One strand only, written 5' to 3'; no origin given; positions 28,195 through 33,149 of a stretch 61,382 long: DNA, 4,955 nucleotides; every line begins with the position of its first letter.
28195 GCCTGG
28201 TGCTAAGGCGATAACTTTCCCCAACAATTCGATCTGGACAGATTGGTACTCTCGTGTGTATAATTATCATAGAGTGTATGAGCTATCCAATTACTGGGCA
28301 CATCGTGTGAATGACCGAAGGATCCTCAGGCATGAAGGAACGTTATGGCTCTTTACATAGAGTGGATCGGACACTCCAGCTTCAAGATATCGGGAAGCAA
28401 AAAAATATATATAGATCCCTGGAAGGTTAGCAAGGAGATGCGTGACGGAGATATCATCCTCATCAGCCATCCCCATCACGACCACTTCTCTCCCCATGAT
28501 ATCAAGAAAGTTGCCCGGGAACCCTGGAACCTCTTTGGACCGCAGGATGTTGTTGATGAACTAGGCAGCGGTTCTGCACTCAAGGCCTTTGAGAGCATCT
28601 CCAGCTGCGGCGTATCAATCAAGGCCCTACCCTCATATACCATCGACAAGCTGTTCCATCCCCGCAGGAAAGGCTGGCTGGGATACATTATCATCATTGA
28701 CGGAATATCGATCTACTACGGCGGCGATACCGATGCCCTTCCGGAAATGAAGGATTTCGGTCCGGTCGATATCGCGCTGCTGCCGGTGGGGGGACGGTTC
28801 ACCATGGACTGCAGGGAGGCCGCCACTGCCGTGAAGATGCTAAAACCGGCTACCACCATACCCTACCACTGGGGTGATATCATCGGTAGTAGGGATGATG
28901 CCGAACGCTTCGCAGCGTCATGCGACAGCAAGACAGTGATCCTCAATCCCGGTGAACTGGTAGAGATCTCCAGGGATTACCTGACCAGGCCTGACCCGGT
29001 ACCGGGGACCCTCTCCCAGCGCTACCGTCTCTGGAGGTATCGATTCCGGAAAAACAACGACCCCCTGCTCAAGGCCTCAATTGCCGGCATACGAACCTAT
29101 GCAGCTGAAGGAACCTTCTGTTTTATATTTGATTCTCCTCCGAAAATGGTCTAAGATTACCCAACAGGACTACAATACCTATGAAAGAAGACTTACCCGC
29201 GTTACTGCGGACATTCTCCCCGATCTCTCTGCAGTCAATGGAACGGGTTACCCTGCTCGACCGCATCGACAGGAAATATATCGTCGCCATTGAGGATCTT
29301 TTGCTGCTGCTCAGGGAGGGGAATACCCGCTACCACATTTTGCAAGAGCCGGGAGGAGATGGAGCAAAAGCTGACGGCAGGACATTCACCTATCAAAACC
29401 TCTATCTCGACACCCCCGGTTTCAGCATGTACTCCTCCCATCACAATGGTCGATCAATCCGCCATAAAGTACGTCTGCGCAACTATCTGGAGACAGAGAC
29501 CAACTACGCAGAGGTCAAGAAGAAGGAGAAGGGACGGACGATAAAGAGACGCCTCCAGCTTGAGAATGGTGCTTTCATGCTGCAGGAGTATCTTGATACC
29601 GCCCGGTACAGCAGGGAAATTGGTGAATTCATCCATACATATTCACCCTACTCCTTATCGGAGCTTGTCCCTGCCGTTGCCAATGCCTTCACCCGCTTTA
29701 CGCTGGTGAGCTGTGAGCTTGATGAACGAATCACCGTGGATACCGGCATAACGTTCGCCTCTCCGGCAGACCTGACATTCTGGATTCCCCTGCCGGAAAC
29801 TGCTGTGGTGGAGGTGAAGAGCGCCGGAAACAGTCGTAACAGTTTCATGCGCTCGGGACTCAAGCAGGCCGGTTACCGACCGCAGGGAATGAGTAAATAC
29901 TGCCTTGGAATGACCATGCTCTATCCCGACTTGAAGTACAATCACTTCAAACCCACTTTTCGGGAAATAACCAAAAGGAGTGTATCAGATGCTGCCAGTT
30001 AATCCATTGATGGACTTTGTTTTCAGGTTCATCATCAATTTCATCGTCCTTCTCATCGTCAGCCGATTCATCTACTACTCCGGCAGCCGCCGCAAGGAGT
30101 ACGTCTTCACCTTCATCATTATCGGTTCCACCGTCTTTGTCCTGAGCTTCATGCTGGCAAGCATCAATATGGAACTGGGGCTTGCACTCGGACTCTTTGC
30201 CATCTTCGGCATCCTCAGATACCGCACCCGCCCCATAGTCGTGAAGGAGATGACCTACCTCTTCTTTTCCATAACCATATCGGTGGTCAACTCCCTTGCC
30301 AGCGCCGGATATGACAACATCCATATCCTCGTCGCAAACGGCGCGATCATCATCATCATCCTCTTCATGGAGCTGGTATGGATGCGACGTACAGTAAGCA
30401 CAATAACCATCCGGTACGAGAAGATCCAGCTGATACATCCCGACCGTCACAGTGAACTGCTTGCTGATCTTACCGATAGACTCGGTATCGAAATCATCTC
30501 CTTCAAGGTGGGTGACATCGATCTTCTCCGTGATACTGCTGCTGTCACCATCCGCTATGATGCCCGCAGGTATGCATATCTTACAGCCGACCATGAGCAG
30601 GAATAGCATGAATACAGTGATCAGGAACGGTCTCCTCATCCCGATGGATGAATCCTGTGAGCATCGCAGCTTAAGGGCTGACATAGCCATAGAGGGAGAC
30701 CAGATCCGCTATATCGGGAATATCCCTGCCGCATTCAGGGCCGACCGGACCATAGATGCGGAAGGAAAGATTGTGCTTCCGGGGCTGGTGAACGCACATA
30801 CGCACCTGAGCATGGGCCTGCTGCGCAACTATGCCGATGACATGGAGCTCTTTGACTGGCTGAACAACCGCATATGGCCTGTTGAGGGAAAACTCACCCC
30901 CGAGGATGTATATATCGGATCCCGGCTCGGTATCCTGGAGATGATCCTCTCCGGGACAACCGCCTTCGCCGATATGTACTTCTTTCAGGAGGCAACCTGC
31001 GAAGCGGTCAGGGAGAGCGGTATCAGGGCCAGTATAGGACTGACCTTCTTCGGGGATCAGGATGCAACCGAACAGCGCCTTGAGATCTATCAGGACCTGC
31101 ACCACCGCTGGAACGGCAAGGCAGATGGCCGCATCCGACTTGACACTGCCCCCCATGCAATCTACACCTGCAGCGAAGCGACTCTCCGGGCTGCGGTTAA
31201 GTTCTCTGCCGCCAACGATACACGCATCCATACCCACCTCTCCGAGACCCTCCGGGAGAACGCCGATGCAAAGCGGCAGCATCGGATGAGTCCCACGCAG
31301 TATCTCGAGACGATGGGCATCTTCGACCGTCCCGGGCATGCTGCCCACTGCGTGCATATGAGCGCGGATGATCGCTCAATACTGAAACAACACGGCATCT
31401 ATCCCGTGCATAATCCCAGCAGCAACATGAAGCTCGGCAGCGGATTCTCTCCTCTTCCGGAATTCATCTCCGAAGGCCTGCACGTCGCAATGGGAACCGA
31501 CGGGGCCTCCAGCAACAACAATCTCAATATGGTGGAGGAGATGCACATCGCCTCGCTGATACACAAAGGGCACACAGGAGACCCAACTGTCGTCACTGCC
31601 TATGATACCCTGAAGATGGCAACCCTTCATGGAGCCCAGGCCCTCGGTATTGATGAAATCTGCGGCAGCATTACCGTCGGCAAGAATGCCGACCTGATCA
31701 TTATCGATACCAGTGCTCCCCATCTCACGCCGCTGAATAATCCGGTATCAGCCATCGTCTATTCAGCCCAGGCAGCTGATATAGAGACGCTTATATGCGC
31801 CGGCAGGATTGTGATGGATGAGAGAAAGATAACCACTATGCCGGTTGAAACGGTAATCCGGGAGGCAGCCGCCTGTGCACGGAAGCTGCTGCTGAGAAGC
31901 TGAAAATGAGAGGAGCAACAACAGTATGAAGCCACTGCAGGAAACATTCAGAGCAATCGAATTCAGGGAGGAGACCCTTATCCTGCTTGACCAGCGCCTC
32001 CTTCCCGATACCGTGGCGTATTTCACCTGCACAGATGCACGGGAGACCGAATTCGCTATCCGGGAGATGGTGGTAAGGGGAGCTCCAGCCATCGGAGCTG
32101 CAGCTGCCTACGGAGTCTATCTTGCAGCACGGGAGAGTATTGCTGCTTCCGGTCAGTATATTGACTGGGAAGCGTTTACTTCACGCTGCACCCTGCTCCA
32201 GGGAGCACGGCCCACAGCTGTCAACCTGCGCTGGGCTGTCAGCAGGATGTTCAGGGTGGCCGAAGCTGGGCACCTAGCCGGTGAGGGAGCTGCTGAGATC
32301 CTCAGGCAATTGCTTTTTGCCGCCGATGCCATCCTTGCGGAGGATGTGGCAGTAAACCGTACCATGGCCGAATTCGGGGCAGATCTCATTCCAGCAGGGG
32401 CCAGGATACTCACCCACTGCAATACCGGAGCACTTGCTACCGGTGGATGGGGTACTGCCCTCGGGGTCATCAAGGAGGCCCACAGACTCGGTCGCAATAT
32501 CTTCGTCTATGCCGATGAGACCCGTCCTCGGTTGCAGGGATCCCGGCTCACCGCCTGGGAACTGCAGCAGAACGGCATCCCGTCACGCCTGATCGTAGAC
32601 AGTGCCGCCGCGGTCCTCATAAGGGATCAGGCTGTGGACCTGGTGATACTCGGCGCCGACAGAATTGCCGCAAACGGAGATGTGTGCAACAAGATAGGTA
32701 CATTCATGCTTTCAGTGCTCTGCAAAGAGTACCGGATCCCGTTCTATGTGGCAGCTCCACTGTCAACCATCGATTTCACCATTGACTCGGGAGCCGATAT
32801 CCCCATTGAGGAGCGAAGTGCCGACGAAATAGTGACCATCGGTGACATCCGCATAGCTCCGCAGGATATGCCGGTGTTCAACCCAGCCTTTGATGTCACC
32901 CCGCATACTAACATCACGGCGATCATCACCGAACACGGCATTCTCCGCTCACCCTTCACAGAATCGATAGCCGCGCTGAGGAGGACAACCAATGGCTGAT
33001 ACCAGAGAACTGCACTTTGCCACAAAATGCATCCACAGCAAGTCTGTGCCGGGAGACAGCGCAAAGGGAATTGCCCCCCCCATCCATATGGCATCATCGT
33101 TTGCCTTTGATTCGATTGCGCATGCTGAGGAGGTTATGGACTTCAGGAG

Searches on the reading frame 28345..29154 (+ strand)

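Call 58: search_protein_families(library=pfam, proteins=[window:28345-29154:+], max_evalue=0.00001)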
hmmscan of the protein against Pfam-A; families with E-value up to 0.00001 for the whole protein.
window:28345-29154:+ (269 aa): 2 families
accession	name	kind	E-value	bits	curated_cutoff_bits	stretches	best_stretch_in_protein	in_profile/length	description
PF13483.12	Lactamase_B_3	-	1.6e-27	96.9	24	1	5-175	2-160/160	Beta-lactamase superfamily domain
PF12706.13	Lactamase_B_2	-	1.6e-18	67.4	27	1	24-176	20-200/200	Beta-lactamase superfamily domain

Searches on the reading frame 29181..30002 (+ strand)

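Call 58: search_protein_families(library=pfam, proteins=[window:29181-30002:+], max_evalue=0.00001)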
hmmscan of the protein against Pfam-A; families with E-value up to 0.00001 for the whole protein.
window:29181-30002:+ (273 aa): 1 family
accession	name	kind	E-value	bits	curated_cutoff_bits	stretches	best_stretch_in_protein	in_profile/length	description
PF09359.15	VTC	-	7.4e-25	88.3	23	1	28-248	2-235/235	VTC domain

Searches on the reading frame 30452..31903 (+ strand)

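Call 58: search_protein_families(library=pfam, proteins=[window:30452-31903:+], max_evalue=0.00001)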
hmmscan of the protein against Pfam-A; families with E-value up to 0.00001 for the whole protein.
window:30452-31903:+ (483 aa): 2 families
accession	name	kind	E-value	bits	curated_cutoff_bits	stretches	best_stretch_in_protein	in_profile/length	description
PF01979.26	Amidohydro_1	-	7.8e-73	246.1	25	1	107-454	1-345/345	Amidohydrolase family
PF07969.17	Amidohydro_3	-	1.2e-18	68.3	29.7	1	245-454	264-471/472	Amidohydrolase family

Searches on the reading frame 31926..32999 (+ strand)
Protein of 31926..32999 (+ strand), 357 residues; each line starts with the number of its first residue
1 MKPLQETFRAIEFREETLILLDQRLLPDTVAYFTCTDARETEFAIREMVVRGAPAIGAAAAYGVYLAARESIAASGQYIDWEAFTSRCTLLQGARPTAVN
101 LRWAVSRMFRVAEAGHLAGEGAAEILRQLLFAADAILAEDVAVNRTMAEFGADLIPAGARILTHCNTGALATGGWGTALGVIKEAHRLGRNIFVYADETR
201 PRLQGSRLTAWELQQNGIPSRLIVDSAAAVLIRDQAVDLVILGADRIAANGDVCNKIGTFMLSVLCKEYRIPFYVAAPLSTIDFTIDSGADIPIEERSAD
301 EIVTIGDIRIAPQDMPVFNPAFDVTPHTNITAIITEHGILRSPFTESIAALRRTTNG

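Call 58: search_protein_families(library=pfam, proteins=[window:31926-32999:+], max_evalue=0.00001)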
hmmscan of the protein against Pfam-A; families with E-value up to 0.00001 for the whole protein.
window:31926-32999:+ (357 aa): 1 family
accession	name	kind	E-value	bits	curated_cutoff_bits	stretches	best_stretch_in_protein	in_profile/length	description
PF01008.23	IF-2B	-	1.8e-84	283.7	22.4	1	50-341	2-279/280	Initiation factor 2 subunit family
